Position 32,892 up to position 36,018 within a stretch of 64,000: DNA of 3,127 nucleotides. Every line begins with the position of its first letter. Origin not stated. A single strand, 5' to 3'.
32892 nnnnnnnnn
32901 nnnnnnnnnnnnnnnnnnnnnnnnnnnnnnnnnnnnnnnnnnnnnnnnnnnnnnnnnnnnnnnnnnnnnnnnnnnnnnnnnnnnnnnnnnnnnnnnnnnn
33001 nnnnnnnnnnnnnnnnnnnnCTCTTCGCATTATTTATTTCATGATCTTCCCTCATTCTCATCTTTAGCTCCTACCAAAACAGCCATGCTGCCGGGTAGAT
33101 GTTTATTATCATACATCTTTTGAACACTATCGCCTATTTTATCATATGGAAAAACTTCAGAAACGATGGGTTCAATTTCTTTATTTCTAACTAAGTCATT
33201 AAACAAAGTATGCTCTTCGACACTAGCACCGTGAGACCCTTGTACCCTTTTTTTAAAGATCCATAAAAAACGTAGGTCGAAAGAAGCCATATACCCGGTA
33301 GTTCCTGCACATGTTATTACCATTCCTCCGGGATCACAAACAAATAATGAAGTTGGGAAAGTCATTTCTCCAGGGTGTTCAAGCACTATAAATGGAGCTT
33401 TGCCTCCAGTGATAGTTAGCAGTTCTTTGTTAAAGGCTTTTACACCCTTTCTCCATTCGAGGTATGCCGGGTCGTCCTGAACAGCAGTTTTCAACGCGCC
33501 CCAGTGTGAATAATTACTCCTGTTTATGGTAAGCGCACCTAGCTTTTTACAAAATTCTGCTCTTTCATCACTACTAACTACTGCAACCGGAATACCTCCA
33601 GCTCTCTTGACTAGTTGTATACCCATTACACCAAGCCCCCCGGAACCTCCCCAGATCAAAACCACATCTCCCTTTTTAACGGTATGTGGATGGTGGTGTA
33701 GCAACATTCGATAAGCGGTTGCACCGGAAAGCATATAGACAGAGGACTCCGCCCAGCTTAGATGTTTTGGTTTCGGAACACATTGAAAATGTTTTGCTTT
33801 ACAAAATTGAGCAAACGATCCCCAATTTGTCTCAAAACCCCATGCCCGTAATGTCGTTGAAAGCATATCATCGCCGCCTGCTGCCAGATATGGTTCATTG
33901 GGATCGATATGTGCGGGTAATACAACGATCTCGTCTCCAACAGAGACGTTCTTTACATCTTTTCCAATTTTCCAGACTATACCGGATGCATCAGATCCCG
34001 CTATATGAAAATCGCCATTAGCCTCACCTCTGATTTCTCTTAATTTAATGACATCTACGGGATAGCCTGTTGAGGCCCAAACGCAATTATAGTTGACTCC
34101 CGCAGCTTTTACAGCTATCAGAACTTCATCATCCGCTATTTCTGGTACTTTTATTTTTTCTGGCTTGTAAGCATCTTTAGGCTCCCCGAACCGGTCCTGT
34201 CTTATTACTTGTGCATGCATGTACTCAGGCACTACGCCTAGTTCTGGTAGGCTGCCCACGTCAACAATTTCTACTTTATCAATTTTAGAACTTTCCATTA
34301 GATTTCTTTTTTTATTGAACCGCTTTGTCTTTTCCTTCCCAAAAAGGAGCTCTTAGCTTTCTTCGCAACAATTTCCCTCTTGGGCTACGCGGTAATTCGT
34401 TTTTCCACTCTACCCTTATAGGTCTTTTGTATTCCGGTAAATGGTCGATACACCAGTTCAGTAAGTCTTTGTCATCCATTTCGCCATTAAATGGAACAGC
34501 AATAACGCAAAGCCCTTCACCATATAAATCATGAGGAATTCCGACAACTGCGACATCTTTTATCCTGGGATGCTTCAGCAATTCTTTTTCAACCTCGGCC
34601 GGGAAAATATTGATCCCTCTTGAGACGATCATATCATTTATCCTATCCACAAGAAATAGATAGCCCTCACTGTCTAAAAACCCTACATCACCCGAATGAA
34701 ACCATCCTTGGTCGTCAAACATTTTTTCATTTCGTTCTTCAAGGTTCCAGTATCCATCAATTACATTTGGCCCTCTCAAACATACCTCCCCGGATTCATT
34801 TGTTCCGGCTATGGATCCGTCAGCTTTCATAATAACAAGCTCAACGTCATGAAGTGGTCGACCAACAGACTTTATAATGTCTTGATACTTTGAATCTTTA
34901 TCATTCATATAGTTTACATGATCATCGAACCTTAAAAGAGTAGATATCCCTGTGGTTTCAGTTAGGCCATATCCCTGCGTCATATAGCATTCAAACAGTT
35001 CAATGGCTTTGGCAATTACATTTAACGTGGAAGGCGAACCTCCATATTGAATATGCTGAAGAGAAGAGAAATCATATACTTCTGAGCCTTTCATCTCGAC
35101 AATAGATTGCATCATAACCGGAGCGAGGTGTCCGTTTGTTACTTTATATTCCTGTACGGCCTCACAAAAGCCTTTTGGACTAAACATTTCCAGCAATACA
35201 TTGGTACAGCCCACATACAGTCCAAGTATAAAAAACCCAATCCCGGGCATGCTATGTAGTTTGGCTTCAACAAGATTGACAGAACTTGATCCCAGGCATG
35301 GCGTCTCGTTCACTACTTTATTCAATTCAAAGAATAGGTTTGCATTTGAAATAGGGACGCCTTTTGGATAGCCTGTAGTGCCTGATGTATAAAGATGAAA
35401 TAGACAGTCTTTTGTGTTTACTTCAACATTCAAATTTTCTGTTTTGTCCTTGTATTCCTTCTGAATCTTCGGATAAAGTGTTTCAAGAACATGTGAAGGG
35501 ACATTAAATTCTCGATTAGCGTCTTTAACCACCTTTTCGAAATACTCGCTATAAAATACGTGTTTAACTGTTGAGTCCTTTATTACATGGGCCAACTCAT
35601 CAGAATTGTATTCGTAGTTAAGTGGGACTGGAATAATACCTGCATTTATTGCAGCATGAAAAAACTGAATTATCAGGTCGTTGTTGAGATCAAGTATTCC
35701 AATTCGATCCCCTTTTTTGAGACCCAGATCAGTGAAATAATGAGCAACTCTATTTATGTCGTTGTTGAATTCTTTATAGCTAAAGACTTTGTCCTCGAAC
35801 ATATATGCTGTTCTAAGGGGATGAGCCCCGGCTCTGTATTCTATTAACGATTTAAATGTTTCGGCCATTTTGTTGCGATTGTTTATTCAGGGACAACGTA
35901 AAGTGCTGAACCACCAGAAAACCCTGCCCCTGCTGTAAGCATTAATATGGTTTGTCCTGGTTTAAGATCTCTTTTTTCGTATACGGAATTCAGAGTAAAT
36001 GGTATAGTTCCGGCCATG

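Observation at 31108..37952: Orphan six-gene operon (2x KASIII, acyl-CoA ligase, CCR, PanD, stand-alone A-domain) with lipstatin/nocardiolactone-like gene order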

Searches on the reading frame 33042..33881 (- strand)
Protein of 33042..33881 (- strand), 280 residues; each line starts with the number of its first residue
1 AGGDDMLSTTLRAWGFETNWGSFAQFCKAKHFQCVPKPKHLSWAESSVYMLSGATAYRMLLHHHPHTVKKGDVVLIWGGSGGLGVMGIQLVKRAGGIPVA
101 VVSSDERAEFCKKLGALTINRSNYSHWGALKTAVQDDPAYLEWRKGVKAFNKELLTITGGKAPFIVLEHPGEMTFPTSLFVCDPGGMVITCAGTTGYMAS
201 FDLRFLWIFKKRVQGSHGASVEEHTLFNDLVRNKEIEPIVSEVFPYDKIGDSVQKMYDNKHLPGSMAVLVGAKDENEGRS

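Call 63: search_solved_structures(query=window:33042-33881:-, max_evalue=1e-20, show_alignments=5)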
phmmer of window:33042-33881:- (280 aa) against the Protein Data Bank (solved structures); distinct sequences matched with E-value up to 1e-20: 10.
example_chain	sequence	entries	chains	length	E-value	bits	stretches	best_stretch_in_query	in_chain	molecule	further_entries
4y1b_A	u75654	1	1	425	4.2e-86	292.3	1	2-272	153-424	AntE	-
4y0k_A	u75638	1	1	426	7.1e-86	291.6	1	2-273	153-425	AntE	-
4gi2_A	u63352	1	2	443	1.3e-82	280.8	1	2-272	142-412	Crotonyl-CoA carboxylase/reductase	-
9kva_A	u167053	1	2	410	6.1e-82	278.7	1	4-278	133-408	Putative crotonyl-CoA reductase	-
4a0s_A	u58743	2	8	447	6.1e-59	203.2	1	3-276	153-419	OCTENOYL-COA REDUCTASE/CARBOXYLASE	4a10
3hzz_A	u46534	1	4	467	2.6e-57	197.8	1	4-276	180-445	Crotonyl CoA reductase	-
3krt_A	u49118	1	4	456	3.9e-57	197.2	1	3-276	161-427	Crotonyl CoA reductase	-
6na3_A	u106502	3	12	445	3e-56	194.4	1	3-273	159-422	Putative crotonyl-CoA reductase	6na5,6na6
6na4_A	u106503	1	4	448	3e-56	194.3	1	3-273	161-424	Putative crotonyl-CoA reductase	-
6owe_A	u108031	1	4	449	3e-56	194.3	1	3-273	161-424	Crotonyl-CoA carboxylase/reductase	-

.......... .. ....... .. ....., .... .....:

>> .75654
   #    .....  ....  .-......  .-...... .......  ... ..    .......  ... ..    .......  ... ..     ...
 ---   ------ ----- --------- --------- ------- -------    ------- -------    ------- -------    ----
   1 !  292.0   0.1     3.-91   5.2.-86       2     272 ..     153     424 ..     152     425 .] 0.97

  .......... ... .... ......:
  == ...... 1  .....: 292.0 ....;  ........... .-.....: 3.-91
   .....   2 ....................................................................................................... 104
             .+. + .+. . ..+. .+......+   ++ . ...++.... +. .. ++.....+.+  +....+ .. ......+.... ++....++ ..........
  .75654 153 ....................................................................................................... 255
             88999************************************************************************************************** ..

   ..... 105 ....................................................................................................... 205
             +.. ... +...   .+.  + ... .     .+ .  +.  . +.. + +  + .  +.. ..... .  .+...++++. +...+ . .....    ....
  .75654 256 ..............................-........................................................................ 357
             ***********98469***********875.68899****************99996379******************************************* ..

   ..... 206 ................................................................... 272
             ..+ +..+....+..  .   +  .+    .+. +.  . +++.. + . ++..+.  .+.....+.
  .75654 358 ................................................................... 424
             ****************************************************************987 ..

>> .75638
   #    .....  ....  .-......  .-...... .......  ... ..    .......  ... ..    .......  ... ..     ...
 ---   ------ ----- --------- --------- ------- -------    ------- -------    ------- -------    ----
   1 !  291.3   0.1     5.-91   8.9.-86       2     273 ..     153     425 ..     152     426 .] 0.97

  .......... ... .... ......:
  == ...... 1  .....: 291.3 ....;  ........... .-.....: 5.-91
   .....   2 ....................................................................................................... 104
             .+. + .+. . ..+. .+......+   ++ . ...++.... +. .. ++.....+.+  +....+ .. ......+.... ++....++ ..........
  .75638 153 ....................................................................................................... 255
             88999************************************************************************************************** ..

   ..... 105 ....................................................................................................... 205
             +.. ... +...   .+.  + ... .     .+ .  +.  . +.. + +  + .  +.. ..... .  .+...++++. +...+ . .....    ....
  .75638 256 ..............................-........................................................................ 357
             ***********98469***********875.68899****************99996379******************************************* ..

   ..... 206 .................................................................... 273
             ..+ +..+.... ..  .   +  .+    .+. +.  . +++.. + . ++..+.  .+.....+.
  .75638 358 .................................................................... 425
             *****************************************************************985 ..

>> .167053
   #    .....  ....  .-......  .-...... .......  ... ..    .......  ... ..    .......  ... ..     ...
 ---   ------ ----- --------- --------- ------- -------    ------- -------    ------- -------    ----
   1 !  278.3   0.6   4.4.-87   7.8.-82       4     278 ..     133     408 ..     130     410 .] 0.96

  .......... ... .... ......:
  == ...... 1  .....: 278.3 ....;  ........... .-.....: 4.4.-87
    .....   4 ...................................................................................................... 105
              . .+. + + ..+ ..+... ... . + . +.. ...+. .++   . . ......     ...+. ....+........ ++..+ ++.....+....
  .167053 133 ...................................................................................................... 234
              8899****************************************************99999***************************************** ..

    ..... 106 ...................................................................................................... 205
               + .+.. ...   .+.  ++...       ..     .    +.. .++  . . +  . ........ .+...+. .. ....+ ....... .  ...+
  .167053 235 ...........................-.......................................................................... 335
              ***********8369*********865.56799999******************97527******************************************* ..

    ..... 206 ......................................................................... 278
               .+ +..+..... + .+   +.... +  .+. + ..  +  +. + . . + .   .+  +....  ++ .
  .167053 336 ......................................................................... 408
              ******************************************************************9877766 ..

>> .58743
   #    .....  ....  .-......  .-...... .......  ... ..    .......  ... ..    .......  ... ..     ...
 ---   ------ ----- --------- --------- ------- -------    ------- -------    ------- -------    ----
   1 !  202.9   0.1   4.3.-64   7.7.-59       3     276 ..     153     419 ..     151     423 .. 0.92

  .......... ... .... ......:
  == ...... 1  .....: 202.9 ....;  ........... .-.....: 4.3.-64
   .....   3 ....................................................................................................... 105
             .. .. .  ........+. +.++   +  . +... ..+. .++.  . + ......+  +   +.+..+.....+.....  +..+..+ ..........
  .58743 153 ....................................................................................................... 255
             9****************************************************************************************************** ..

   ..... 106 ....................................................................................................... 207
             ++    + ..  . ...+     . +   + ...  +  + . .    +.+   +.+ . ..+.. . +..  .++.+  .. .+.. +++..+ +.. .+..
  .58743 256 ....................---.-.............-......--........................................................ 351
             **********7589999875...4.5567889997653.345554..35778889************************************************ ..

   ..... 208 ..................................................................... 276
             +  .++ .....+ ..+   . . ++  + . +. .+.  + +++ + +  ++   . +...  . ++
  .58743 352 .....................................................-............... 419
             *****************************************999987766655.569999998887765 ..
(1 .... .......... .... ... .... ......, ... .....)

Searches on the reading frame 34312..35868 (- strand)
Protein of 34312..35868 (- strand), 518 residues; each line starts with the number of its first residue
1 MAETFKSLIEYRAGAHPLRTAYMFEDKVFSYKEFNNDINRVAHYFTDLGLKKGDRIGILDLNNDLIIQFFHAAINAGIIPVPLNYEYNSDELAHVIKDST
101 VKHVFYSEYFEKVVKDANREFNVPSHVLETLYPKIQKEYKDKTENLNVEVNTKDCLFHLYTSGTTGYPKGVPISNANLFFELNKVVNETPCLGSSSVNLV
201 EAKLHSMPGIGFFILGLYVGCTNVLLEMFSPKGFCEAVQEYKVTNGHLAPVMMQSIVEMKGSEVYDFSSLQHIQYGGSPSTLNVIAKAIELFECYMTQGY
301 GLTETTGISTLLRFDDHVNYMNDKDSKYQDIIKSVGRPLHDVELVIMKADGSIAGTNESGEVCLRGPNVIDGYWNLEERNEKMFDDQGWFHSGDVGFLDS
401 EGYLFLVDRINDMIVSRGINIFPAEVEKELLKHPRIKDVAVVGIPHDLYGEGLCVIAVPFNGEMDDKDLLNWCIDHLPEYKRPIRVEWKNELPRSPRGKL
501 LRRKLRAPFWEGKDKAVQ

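Call 3: search_protein_families(library=pfam, proteins=[window:34312-35868:-])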
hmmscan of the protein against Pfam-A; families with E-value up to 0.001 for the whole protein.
window:34312-35868:- (518 aa): 2 families
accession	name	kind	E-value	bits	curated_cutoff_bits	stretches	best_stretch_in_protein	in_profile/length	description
PF00501.34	AMP-binding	-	1.2e-69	235.5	29.9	1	10-374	2-384/384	AMP-binding enzyme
PF13193.12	AMP-binding_C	-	1.1e-13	52.3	24.5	1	425-499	1-76/76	AMP-binding enzyme C-terminal domain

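Call 4: search_protein_families(library=ncbifam, proteins=[window:34312-35868:-])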
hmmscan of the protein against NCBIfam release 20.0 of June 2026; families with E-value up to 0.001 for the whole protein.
window:34312-35868:- (518 aa): 106 families (the best 25 are shown)
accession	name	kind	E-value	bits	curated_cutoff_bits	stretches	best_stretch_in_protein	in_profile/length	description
NF004837.0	PRK06187.1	subfamily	5.6e-122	407.7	476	1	3-516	8-529/531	long-chain-fatty-acid--CoA ligase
NF006182.0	PRK08316.1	subfamily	2.7e-89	300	663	1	5-510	13-518/523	fatty acyl-CoA synthetase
NF005676.0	PRK07470.1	equivalog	1.3e-85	288.1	774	1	11-508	28-528/544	acyl-CoA synthetase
NF002966.0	PRK03640.1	equivalog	6.3e-78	262.5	556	1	8-507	7-478/483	o-succinylbenzoate--CoA ligase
NF004797.0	PRK06145.1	equivalog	8.2e-77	258.6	850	1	7-508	6-494/499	acyl-CoA synthetase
NF005307.0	PRK06839.1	equivalog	2.4e-76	257.4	748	1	8-505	7-489/496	o-succinylbenzoate--CoA ligase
NF005801.1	PRK07656.1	equivalog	6e-73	246.2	657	1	7-506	5-500/500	FadD3 family acyl-CoA ligase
NF052269.1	Staph_lig_FadD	equivalog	8.7e-73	245.4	650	1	24-506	23-490/499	long-chain-fatty-acid--CoA ligase FadD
NF009071.0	PRK12406.1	subfamily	1e-72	245.2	701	2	158-515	158-508/510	acyl-CoA synthetase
NF006181.0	PRK08314.1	subfamily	7e-72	242.4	705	2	140-506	191-551/563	long-chain-fatty-acid--CoA ligase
NF009233.0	PRK12583.1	subfamily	8.2e-72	242.3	832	2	144-506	192-547/558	fatty acid CoA ligase family protein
NF005463.0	PRK07059.1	subfamily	5.7e-71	239.6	869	2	147-507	198-554/557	long-chain-fatty-acid--CoA ligase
NF038341.1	ligase_FadD4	exception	1.5e-68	231.4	850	1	25-505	19-500/506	fatty-acid--CoA ligase FadD4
TIGR01923.1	menE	equivalog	2.6e-66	224.3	330.15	1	30-505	1-442/442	o-succinylbenzoate--CoA ligase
NF052580.1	Str24CoAsynCasG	equivalog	1.2e-65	221.9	750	1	22-506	59-547/548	steroid-24-oyl-CoA synthetase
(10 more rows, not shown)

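Call 23: search_solved_structures(query=window:34312-35868:-, max_evalue=1e-30)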
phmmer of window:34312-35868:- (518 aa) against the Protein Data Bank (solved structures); distinct sequences matched with E-value up to 1e-30: 63 (the best 60 are shown).
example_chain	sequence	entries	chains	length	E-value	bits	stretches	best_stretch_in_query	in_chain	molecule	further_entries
8weu_A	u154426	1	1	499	1.2e-64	222.2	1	12-509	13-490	Fatty-acyl-CoA synthase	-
8wev_A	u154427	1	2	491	1.5e-64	221.9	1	12-509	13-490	Feruloyl-CoA Synthetase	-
3r44_A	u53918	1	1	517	2.3e-58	201.5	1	9-508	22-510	fatty acyl CoA synthetase FADD13 (FATTY-ACYL-CoA SYNTHETASE)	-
3g7s_A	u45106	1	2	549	1.1e-57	199.2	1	39-512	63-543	Long-chain-fatty-acid--CoA ligase (FadD-1)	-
8r2q_A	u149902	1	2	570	1.1e-52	182.7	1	9-508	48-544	Probable fatty-acid-CoA ligase FadD5 (Fatty-acid-CoA synthetase) (Fatty-acid-CoA synthase)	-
5x8f_A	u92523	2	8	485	1.5e-52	182.3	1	11-506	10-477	2-succinylbenzoate--CoA ligase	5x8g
3a9u_A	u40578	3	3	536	3.7e-52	181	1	27-506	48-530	4-coumarate--CoA ligase | 4-coumarate:CoA ligase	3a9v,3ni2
5buq_A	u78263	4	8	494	1e-51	179.6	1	11-506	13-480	2-succinylbenzoate--CoA ligase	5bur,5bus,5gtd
5bsw_A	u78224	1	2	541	1.3e-51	179.2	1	27-510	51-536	4-coumarate--CoA ligase 2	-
5ie0_A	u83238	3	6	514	2e-51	178.6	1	3-510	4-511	Oxalate--CoA ligase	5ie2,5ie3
5bsm_A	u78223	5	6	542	6.7e-51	176.8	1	27-510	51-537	4-coumarate--CoA ligase 2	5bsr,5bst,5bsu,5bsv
5u95_A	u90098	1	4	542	6.7e-51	176.8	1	27-510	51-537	4-coumarate--CoA ligase 2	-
6k4c_A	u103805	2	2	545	9.3e-50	173.1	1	18-513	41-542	Ancestral luciferase AncLamp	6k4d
9be3_A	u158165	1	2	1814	1.6e-48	169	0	6-510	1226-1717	Linear gramicidin synthase subunit A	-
9be4_A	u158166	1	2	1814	1.6e-48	169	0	6-510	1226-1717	Linear gramicidin synthase subunit A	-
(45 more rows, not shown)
